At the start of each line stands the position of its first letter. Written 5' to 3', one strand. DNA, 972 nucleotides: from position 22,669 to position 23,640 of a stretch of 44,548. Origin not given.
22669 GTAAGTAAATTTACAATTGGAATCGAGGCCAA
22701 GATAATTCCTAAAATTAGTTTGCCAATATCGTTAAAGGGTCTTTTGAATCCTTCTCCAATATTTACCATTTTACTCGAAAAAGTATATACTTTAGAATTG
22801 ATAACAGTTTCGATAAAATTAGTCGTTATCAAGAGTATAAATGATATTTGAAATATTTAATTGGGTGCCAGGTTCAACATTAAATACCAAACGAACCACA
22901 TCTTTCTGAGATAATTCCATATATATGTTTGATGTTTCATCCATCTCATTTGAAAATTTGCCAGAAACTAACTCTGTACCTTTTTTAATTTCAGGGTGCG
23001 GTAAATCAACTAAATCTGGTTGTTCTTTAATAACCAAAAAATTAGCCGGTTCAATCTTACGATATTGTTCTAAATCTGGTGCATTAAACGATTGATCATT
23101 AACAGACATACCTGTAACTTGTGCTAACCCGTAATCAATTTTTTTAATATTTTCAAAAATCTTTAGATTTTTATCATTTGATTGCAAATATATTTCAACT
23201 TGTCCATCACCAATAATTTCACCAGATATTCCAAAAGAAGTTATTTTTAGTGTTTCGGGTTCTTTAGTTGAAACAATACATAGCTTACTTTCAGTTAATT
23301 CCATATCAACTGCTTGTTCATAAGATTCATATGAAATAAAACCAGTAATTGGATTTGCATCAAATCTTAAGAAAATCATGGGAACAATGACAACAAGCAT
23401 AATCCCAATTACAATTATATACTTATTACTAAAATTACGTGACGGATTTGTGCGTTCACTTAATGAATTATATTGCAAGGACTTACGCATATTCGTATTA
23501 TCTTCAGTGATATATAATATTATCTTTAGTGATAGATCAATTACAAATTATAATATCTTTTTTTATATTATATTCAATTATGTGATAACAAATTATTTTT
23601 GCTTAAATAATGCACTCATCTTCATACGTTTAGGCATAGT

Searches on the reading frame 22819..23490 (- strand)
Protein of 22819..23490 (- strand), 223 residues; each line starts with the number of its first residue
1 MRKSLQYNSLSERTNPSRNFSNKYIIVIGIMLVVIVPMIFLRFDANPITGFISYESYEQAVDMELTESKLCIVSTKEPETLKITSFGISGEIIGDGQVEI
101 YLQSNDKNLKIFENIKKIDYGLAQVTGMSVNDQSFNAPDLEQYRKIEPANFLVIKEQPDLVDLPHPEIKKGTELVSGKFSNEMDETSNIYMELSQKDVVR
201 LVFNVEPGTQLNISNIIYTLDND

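Call 59: search_protein_families(library=pfam, proteins=[window:22819-23490:-], max_evalue=0.001)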
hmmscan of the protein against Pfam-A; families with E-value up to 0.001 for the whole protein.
window:22819-23490:- (223 aa): 0 families

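Call 67: find_encoding_contigs(protein=window:22819-23490:-, flank=10000, max_places=6)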
Protein window:22819-23490:- (223 aa): no gene with exactly this product is on record in the collection.
